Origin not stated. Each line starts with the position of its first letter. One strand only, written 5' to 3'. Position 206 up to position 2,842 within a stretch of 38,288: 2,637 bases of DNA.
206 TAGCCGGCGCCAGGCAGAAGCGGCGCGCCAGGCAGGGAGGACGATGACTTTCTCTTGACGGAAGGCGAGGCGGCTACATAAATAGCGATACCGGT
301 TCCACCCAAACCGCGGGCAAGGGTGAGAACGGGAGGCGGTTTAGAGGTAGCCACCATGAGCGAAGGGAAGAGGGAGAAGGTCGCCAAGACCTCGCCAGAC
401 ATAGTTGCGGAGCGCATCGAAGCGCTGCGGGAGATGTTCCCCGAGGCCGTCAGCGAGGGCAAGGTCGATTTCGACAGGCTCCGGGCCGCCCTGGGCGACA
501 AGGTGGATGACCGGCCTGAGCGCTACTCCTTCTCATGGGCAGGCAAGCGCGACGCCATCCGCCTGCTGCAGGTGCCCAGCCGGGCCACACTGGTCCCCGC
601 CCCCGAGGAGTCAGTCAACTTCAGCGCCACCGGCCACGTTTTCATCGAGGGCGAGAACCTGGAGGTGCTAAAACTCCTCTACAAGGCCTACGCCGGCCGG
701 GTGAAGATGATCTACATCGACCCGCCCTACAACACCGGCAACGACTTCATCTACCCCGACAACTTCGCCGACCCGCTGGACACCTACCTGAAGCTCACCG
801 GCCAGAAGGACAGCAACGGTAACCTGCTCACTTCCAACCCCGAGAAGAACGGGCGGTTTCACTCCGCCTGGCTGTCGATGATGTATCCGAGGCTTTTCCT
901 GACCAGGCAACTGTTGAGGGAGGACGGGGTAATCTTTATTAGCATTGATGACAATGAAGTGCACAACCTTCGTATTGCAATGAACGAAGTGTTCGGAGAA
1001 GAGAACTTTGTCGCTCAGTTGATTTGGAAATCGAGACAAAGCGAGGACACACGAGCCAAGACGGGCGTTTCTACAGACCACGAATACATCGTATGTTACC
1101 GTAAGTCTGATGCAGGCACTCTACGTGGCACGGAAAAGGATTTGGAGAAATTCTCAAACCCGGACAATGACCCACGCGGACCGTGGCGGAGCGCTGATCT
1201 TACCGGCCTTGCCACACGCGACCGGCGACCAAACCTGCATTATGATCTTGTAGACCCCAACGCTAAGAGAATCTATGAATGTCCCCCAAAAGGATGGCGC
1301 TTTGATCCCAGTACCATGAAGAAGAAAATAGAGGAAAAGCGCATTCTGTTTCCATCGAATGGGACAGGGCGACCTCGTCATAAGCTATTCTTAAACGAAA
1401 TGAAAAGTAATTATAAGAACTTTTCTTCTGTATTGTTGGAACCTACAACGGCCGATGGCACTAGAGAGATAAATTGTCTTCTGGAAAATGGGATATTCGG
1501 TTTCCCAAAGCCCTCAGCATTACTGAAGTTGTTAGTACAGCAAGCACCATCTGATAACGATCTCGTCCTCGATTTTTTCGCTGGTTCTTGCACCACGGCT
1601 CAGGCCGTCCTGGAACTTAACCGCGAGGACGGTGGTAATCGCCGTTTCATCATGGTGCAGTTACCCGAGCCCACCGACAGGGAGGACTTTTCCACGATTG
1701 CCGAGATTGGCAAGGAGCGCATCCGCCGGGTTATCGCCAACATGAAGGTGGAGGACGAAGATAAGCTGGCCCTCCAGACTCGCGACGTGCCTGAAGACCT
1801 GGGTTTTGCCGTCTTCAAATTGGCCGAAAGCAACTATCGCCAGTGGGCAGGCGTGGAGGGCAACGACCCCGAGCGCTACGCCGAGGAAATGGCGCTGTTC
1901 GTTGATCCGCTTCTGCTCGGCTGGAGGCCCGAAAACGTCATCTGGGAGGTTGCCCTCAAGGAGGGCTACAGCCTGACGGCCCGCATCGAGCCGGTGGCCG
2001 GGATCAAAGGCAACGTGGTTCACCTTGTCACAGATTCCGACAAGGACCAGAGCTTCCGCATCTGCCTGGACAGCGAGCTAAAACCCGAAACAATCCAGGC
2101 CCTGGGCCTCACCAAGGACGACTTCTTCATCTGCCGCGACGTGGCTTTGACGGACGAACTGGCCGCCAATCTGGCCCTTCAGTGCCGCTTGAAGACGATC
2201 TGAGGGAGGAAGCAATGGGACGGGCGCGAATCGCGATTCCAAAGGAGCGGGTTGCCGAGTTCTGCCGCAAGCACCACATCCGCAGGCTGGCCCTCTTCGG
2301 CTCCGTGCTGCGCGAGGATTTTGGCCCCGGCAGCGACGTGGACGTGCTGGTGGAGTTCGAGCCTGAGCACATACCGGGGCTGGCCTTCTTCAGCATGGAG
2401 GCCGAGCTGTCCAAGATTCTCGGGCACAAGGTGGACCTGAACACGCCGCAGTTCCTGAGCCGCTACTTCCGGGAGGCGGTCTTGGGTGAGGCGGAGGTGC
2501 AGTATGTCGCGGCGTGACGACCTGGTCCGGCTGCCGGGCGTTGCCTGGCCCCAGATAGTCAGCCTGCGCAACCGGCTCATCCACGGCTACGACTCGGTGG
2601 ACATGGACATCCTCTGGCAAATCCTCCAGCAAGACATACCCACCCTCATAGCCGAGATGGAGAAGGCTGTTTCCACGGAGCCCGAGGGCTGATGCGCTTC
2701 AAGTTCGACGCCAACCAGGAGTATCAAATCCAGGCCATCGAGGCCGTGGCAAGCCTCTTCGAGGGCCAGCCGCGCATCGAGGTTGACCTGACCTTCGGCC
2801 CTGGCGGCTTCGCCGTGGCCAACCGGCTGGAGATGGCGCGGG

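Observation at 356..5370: HepT/MNT toxin-antitoxin module embedded between mod and res of a Type III R-M operon, all four ORFs translationally coupled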

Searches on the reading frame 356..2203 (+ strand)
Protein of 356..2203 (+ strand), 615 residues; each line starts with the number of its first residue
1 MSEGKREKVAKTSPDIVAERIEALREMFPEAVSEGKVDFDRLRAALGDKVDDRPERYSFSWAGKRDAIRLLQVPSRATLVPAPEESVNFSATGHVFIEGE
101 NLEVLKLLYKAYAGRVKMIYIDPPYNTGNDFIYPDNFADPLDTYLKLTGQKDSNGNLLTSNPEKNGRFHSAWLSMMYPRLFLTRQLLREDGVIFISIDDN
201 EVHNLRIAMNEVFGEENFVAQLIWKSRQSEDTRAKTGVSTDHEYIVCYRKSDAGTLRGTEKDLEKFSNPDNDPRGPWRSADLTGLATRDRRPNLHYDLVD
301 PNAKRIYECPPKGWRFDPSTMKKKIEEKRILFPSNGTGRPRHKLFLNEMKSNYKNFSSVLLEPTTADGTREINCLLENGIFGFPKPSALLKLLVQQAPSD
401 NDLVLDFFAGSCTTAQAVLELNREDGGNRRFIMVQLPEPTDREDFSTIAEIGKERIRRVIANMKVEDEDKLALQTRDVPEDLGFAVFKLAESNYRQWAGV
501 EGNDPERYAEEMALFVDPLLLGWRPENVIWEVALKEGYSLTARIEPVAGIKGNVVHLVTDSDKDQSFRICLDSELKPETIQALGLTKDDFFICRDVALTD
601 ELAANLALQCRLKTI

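Call 5: search_protein_families(library=pfam, proteins=[window:356-2203:+], max_evalue=0.01)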
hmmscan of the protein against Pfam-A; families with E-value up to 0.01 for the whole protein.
window:356-2203:+ (615 aa): 2 families
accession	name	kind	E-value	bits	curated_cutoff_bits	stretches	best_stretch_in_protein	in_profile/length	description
PF01555.25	N6_N4_Mtase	-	7.7e-35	121.3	26.7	1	116-432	1-207/221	DNA methylase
PF02086.21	MethyltransfD12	-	0.003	17.8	22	0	113-145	173-209/253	D12 class N6 adenine-specific DNA methyltransferase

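Call 7: search_protein_families(library=padloc, proteins=[window:356-2203:+], max_evalue=0.01)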
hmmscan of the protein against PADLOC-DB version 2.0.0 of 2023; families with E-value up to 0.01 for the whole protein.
window:356-2203:+ (615 aa): 36 families (the best 25 are shown)
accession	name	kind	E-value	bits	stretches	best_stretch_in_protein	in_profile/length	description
PDLC03634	MTase_III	-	4.3e-185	615.2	1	7-609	3-609/621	Type III methyltransferase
PDLC03641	MTase_III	-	5.4e-108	360.3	1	30-493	38-501/657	Type III methyltransferase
PDLC03637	MTase_III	-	1.1e-99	332.5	1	15-491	45-506/513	Type III methyltransferase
PDLC03644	MTase_III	-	2.2e-94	315.1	1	60-474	5-411/542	Type III methyltransferase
PDLC03640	MTase_III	-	5e-68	228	2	83-249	33-197/654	Type III methyltransferase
PDLC03639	MTase_III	-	7.2e-62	207.6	2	91-311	85-281/639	Type III methyltransferase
PDLC03642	MTase_III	-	9.8e-55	184.2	2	164-435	131-396/528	Type III methyltransferase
PDLC03636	MTase_III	-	2.1e-51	173.4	2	168-440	92-397/575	Type III methyltransferase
PDLC03635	MTase_III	-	9e-41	138.3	3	165-259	260-358/708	Type III methyltransferase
PDLC03643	MTase_III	-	3.7e-39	133.1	1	176-444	1-274/465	Type III methyltransferase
PDLC03646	MTase_III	-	2.4e-38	129.6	3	299-438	685-826/1057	Type III methyltransferase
PDLC03638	MTase_III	-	2.5e-36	123.3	2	169-423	428-658/816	Type III methyltransferase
PDLC03354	MTase_II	-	7.6e-35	118.7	2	46-252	14-208/425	Type II methyltransferase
PDLC03278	MTase_II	-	5.9e-33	112.8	3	312-438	224-342/390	Type II methyltransferase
PDLC03300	MTase_II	-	2.2e-24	84.1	2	92-251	10-163/302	Type II methyltransferase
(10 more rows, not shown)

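Call 8: search_protein_families(library=ncbifam, proteins=[window:356-2203:+], max_evalue=0.01)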
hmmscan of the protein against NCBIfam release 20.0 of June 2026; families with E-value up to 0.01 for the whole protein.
window:356-2203:+ (615 aa): 2 families
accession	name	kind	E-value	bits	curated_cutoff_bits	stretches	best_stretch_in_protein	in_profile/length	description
NF008572.0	PRK11524.1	equivalog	1.5e-09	37.4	292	2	385-424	199-238/294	adenine-specific DNA-methyltransferase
NF050803.1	DnaMtaseCcrMCaul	equivalog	0.00013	21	830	0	385-424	190-229/350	adenine-specific DNA-methyltransferase CcrM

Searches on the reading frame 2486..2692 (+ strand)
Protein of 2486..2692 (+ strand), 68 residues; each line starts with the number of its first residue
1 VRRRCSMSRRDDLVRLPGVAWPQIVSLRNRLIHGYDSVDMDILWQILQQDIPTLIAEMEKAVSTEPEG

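Call 5: search_protein_families(library=pfam, proteins=[window:2486-2692:+], max_evalue=0.01)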
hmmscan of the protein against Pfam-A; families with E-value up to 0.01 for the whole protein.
window:2486-2692:+ (68 aa): 1 family
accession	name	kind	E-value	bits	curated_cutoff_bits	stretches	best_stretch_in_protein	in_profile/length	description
PF01934.22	HepT-like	-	8e-14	51.8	23.5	1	16-60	75-119/120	Ribonuclease HepT-like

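Call 7: search_protein_families(library=padloc, proteins=[window:2504-2692:+], max_evalue=0.01)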
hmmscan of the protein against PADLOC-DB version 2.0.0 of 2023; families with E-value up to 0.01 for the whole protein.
window:2504-2692:+ (62 aa): 0 families

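Call 8: search_protein_families(library=ncbifam, proteins=[window:2504-2692:+], max_evalue=0.01)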
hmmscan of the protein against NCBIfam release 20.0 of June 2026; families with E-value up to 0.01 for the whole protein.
window:2504-2692:+ (62 aa): 1 family
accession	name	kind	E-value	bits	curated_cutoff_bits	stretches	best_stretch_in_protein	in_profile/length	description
NF047751.1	HepT_toxin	equivalog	4.5e-08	33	60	1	15-48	84-117/120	type VII toxin-antitoxin system HepT family RNase toxin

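Call 45: find_homologous_proteins(query=window:2504-2692:+, max_evalue=0.00001)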
Query window:2504-2692:+ (62 aa): 498 proteins with E <= 0.00001 among 507 candidates; the best 120 are listed.
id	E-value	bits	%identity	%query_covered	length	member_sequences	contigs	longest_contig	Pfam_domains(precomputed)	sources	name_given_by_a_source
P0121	1.7e-33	130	100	100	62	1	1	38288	PF01934.23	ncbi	ncbi:MAG: DUF86 domain-containing protein [Pseudomonadota bacterium]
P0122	5.3e-17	78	71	82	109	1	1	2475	PF01934.23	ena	-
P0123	7.5e-17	78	76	74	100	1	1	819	PF01934.23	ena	-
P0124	1.3e-16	77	63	90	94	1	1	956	PF01934.23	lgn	-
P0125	1.7e-16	77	72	81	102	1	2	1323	PF01934.23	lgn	-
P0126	2.2e-16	76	64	89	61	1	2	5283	PF01934.23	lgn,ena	-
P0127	2.3e-16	76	69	87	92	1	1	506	PF01934.23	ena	-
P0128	3.0e-16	76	61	87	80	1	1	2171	PF01934.23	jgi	jgi:uncharacterized protein with HEPN domain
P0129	3.3e-16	76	61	95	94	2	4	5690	PF01934.23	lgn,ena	-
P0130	3.7e-16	76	69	84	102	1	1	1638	PF01934.23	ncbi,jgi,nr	ncbi:DUF86 domain-containing protein [bacterium]|nr:MAG: DUF86 domain-containing protein [bacterium]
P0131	3.7e-16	76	62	89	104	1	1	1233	PF01934.23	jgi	jgi:uncharacterized protein with HEPN domain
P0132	4.3e-16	75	61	87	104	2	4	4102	PF01934.23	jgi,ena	jgi:uncharacterized protein with HEPN domain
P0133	4.6e-16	75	70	81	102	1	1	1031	PF01934.23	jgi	jgi:uncharacterized protein with HEPN domain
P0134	4.6e-16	75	77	71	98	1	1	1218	PF01934.23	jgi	jgi:uncharacterized protein with HEPN domain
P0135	4.9e-16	75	61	90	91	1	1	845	PF01934.23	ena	-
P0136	5.8e-16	75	62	94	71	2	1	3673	PF01934.23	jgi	jgi:uncharacterized protein with HEPN domain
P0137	6.0e-16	75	74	74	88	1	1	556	PF01934.23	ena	-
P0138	6.2e-16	75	66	85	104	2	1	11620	PF01934.23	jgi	-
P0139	7.8e-16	75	77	71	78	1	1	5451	PF01934.23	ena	-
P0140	8.1e-16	75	64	89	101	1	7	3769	PF01934.23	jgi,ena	jgi:uncharacterized protein with HEPN domain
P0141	8.1e-16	75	64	89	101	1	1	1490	PF01934.23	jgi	jgi:uncharacterized protein with HEPN domain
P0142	8.3e-16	75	69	82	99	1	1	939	PF01934.23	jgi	jgi:uncharacterized protein with HEPN domain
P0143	9.0e-16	74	61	90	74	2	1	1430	PF01934.23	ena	-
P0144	9.0e-16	74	62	94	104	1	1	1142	PF01934.23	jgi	jgi:uncharacterized protein with HEPN domain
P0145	9.1e-16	74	62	94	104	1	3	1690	PF01934.23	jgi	jgi:uncharacterized protein with HEPN domain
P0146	1.1e-15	74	67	82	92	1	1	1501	PF01934.23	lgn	-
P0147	1.1e-15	74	64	81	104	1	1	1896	PF01934.23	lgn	-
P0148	1.2e-15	74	60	94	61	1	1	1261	PF01934.23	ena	-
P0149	1.3e-15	74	71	82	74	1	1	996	PF01934.23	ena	-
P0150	1.4e-15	74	61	87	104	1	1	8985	PF01934.23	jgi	jgi:uncharacterized protein with HEPN domain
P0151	1.5e-15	74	64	89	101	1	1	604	PF01934.23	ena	-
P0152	1.9e-15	73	69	84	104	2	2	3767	PF01934.23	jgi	-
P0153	2.0e-15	73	68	81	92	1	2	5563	PF01934.23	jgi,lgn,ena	-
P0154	2.0e-15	73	69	73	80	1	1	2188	PF01934.23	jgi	jgi:uncharacterized protein with HEPN domain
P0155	2.1e-15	73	70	74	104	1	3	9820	PF01934.23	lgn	-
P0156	2.6e-15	73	64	89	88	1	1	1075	PF01934.23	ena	-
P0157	2.7e-15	73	63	84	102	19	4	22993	PF01934.23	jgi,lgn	jgi:uncharacterized protein with HEPN domain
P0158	2.9e-15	73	61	87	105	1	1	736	PF01934.23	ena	-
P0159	3.0e-15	73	58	89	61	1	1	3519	PF01934.23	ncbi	ncbi:MAG: DUF86 domain-containing protein [Anaerolineae bacterium]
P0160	3.9e-15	72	61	90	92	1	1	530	PF01934.23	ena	-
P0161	4.0e-15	72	61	87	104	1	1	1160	PF01934.23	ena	-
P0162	4.2e-15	72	61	82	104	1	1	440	PF01934.23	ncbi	-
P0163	4.3e-15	72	63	84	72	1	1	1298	PF01934.23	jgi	jgi:uncharacterized protein with HEPN domain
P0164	4.3e-15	72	61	90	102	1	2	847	PF01934.23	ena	-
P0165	4.4e-15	72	61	87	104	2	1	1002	PF01934.23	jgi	-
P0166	4.5e-15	72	59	90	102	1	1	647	PF01934.23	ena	-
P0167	4.8e-15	72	65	79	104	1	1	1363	PF01934.23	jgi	jgi:uncharacterized protein with HEPN domain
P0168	4.8e-15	72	67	79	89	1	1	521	PF01934.23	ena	-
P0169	4.8e-15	72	57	87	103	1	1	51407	PF01934.23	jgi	jgi:uncharacterized protein with HEPN domain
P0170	5.2e-15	72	62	89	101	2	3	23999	PF01934.23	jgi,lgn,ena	-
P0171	5.3e-15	72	67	79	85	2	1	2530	PF01934.23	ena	-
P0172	5.5e-15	72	69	82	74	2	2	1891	PF01934.23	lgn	-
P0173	5.7e-15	72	67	79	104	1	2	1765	PF01934.23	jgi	jgi:uncharacterized protein with HEPN domain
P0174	6.8e-15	72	67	82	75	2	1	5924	PF01934.23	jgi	jgi:uncharacterized protein with HEPN domain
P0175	6.9e-15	72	70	71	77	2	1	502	PF01934.23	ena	-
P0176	7.1e-15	72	69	82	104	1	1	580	PF01934.23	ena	-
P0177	7.2e-15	72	64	81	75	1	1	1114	PF01934.23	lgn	-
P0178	7.3e-15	72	63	84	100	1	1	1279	PF01934.23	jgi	-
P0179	7.7e-15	72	65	79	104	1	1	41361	PF01934.23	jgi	jgi:uncharacterized protein with HEPN domain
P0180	7.8e-15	71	64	81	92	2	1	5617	PF01934.23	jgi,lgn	-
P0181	7.9e-15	71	59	90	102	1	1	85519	PF01934.23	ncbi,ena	-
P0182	7.9e-15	71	67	79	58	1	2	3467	PF01934.23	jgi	jgi:uncharacterized protein with HEPN domain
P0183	8.2e-15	71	59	94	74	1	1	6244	PF01934.23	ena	-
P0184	8.6e-15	71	64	81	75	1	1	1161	PF01934.23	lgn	-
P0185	8.7e-15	71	66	81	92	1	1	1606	PF01934.23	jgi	jgi:uncharacterized protein with HEPN domain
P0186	8.7e-15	71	60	85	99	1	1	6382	PF01934.23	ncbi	-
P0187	8.8e-15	71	65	82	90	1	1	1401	PF01934.23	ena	-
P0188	8.9e-15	71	65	82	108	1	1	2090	PF01934.23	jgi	jgi:uncharacterized protein with HEPN domain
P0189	9.0e-15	71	61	87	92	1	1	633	PF01934.23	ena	-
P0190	9.4e-15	71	73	71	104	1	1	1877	PF01934.23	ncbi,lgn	-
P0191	9.6e-15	71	60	92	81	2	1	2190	PF01934.23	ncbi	-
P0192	9.6e-15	71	65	82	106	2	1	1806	PF01934.23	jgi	jgi:uncharacterized protein with HEPN domain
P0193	1.0e-14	71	60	89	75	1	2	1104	PF01934.23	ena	-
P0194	1.0e-14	71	67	74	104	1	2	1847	PF01934.23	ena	-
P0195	1.1e-14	71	72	74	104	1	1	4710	PF01934.23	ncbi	-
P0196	1.1e-14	71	60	92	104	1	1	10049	PF01934.23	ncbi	-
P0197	1.2e-14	71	62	81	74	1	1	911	PF01934.23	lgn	-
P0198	1.2e-14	71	58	89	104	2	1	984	PF01934.23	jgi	jgi:uncharacterized protein with HEPN domain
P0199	1.2e-14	71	62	89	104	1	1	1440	PF01934.23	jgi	-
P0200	1.4e-14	71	66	76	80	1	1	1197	PF01934.23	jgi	jgi:uncharacterized protein with HEPN domain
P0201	1.4e-14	71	65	84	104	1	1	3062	PF01934.23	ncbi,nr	ncbi:MAG: DUF86 domain-containing protein [Deltaproteobacteria bacterium]|nr:DUF86 domain-containing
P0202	1.5e-14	71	61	90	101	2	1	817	PF01934.23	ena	-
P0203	1.5e-14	71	63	87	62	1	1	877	PF01934.23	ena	-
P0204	1.6e-14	71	57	90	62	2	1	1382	PF01934.23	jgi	jgi:uncharacterized protein with HEPN domain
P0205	1.6e-14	71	62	85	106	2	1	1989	PF01934.23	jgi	jgi:uncharacterized protein with HEPN domain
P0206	1.6e-14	70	61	87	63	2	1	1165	PF01934.23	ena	-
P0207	1.6e-14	70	64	85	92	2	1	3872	PF01934.23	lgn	-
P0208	1.7e-14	70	70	76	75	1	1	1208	PF01934.23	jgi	-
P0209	1.7e-14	70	71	73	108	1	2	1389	PF01934.23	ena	-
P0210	1.7e-14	70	64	81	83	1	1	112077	PF01934.23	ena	-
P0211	1.8e-14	70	70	74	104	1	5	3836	PF01934.23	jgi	jgi:uncharacterized protein with HEPN domain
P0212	1.8e-14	70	62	89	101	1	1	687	PF01934.23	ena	-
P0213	1.9e-14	70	65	84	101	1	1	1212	PF01934.23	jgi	jgi:uncharacterized protein with HEPN domain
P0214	2.0e-14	70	59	90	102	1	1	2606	PF01934.23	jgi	-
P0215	2.1e-14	70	67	79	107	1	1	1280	PF01934.23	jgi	jgi:uncharacterized protein with HEPN domain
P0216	2.3e-14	70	63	82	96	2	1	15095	PF01934.23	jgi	-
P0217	2.4e-14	70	65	82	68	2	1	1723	PF01934.23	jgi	jgi:uncharacterized protein with HEPN domain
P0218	2.4e-14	70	67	79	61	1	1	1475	PF01934.23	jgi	-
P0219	2.5e-14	70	60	92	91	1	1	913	PF01934.23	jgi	jgi:uncharacterized protein with HEPN domain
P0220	2.5e-14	70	65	82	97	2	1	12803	PF01934.23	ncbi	-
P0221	2.5e-14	70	63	82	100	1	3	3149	PF01934.23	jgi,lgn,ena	-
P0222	2.6e-14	70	57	90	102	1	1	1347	PF01934.23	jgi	jgi:uncharacterized protein with HEPN domain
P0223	2.6e-14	70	65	84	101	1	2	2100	PF01934.23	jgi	jgi:uncharacterized protein with HEPN domain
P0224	2.8e-14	70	63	79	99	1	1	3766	PF01934.23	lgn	-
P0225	2.8e-14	70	63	84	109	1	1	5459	PF01934.23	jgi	jgi:uncharacterized protein with HEPN domain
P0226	2.8e-14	70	69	77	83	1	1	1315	PF01934.23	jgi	jgi:uncharacterized protein with HEPN domain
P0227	2.9e-14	70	58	85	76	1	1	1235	PF01934.23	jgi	jgi:uncharacterized protein with HEPN domain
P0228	3.0e-14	70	63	84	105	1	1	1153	PF01934.23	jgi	jgi:uncharacterized protein with HEPN domain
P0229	3.1e-14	70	62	85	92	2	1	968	PF01934.23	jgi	jgi:uncharacterized protein with HEPN domain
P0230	3.3e-14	70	56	87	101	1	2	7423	PF01934.23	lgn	-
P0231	3.5e-14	69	63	90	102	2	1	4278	PF01934.23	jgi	jgi:uncharacterized protein with HEPN domain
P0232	3.7e-14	69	59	87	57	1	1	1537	PF01934.23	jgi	-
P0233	3.7e-14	69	56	89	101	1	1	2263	PF01934.23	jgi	jgi:uncharacterized protein with HEPN domain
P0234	3.8e-14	69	60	81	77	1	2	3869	PF01934.23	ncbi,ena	-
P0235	4.0e-14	69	67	74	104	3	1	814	PF01934.23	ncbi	-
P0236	4.0e-14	69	73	73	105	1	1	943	PF01934.23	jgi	jgi:uncharacterized protein with HEPN domain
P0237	4.1e-14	69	63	82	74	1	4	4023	PF01934.23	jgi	jgi:uncharacterized protein with HEPN domain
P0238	4.1e-14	69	54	95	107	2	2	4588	PF01934.23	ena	-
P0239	4.1e-14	69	67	79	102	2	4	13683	PF01934.23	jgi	jgi:uncharacterized protein with HEPN domain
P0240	4.5e-14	69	67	77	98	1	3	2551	PF01934.23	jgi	jgi:uncharacterized protein with HEPN domain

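Call 47: find_encoding_contigs(protein=P0126, flank=2500, max_places=3)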
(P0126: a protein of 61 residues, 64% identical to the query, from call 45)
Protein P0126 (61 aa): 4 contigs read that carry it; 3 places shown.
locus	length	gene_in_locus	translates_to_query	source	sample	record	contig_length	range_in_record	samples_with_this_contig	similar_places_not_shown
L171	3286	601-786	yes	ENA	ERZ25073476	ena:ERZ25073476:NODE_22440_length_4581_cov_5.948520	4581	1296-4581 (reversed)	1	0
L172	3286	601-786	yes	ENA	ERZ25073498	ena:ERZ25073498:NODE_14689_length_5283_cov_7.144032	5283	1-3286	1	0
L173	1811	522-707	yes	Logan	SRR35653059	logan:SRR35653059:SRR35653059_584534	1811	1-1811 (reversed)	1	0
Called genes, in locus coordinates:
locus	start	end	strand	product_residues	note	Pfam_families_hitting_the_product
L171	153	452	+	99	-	PF01909:NTP_transf_2, PF18765:Polbeta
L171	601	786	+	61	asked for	PF01934:HepT-like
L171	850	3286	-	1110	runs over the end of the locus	PF00072:Response_reg, PF13191:AAA_16, PF25873:WHD_MalT, PF17874:TPR_MalT, PF00196:GerE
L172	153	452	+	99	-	PF01909:NTP_transf_2, PF18765:Polbeta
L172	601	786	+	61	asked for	PF01934:HepT-like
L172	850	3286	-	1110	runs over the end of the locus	PF00072:Response_reg, PF13191:AAA_16, PF25873:WHD_MalT, PF17874:TPR_MalT, PF00196:GerE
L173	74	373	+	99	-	PF01909:NTP_transf_2, PF18765:Polbeta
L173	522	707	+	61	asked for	PF01934:HepT-like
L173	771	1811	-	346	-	?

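Call 48: find_encoding_contigs(protein=P0159, flank=2500, max_places=3)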
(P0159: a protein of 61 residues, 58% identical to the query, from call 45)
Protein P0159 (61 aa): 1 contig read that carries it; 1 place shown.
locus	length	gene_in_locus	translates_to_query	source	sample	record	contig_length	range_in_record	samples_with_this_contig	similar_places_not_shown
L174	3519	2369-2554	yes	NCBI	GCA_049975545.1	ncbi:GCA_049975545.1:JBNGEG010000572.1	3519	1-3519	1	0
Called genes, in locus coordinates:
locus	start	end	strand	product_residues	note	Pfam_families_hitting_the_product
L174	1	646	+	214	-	?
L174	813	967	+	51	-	PF14076:DUF4258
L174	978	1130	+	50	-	PF14076:DUF4258 (weak)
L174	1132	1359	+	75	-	-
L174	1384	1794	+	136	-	-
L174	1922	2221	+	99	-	PF01909:NTP_transf_2, PF18765:Polbeta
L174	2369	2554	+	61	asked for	PF01934:HepT-like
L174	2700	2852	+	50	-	-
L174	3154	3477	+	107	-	PF22600:MTPAP-like_central (weak), PF01909:NTP_transf_2, PF18765:Polbeta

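Call 60: search_solved_structures(query=window:2504-2692:+, max_evalue=0.01, show_alignments=2)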
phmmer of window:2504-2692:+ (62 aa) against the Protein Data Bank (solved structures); distinct sequences matched with E-value up to 0.01: 0.
